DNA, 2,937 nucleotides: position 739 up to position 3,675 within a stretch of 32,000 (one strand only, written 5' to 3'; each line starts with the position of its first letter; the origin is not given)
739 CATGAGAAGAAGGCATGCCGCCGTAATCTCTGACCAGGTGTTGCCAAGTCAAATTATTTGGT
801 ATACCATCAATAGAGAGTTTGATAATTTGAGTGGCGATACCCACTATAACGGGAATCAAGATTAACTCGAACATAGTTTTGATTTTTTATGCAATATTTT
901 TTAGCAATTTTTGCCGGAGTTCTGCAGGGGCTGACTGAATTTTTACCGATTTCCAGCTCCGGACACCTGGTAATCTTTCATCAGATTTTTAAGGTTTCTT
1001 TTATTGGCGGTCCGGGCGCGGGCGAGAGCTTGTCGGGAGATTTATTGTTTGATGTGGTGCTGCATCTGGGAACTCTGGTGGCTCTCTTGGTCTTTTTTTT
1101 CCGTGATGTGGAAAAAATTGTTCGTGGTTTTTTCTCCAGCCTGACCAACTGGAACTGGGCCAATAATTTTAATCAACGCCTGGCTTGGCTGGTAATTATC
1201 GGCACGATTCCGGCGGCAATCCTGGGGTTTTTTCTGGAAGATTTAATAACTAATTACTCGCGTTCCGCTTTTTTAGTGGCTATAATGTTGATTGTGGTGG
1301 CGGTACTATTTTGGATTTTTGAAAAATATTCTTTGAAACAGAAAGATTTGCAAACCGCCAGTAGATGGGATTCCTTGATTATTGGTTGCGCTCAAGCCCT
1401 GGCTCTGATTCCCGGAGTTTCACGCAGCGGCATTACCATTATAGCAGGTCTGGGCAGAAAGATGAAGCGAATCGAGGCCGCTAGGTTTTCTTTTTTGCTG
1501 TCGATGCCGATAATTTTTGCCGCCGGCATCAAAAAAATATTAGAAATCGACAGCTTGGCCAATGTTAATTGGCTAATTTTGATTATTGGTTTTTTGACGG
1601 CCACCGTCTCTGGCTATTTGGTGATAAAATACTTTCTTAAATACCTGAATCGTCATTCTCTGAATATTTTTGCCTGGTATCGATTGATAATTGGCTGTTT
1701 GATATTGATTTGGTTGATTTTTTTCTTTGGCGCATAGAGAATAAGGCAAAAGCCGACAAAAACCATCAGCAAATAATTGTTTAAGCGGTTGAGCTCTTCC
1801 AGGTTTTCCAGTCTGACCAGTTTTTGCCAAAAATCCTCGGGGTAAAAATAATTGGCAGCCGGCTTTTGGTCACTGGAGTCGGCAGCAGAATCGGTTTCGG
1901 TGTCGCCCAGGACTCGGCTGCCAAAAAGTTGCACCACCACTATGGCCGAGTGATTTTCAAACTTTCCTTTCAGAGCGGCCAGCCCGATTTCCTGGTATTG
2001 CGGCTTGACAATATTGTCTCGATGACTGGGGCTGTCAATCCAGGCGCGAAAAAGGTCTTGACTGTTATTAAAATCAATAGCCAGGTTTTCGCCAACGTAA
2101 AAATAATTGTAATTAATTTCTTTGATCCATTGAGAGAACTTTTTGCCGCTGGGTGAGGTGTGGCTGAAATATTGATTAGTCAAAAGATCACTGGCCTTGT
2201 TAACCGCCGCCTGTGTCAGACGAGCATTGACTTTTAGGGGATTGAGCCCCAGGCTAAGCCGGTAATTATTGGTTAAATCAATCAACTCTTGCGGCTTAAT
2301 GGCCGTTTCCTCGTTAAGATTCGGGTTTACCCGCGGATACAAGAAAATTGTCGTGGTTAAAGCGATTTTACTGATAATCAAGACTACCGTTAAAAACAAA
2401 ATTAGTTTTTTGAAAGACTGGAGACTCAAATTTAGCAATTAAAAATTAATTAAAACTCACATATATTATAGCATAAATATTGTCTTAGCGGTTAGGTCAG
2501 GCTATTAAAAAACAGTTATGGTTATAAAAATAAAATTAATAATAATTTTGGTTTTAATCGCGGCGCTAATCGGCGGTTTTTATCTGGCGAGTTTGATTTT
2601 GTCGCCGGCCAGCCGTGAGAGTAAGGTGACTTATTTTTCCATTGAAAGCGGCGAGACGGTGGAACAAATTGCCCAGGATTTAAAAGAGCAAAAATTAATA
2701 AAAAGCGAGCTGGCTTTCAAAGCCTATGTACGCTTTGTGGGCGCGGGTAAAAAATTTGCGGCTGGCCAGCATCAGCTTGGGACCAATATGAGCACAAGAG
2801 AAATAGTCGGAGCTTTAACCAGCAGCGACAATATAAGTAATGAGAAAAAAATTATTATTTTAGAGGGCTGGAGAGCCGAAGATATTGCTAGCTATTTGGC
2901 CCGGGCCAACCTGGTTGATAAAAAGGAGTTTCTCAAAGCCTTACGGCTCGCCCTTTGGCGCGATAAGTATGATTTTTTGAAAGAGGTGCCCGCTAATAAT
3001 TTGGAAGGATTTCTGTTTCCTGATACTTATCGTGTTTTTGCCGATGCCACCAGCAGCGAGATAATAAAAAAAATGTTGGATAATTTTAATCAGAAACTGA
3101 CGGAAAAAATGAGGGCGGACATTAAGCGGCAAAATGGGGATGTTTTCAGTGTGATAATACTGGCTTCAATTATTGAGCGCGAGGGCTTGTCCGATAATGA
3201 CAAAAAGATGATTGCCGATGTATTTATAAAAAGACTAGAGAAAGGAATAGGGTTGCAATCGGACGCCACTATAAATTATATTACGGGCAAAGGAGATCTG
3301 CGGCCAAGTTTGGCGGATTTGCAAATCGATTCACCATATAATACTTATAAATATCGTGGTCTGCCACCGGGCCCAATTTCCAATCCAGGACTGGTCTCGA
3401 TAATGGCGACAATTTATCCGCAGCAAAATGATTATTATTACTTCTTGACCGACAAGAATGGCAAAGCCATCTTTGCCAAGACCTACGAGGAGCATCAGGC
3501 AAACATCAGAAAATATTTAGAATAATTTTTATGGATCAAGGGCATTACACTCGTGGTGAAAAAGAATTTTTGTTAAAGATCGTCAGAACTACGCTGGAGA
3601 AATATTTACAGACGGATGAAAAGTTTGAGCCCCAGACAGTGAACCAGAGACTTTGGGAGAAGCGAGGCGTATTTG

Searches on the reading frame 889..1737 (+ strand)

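Call 46: search_protein_families(library=pfam, proteins=[window:889-1737:+], max_evalue=0.00001)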
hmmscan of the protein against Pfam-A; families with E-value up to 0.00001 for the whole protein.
window:889-1737:+ (282 aa): 2 families
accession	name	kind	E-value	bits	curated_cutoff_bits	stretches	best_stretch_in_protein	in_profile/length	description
PF02673.24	BacA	-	5.5e-83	279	33.4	1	6-270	1-256/257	Bacitracin resistance protein BacA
PF01925.25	TauE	-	1.8e-06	28.3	32.6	1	82-261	50-225/237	Sulfite exporter TauE/SafE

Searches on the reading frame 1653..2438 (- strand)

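Call 46: search_protein_families(library=pfam, proteins=[window:1653-2438:-], max_evalue=0.00001)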
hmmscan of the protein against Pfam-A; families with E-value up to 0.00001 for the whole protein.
window:1653-2438:- (261 aa): 1 family
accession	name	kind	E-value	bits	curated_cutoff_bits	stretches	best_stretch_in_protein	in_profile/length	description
PF00188.32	CAP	-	3.9e-17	63.6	21.1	1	54-171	2-116/117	Cysteine-rich secretory protein family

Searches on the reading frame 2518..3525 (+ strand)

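Call 46: search_protein_families(library=pfam, proteins=[window:2518-3525:+], max_evalue=0.00001)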
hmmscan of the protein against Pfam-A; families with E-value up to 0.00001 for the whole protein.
window:2518-3525:+ (335 aa): 1 family
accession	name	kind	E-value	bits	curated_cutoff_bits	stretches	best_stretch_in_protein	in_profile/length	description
PF02618.21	YceG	-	3.1e-85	286.4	32.4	1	40-332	1-275/275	YceG-like family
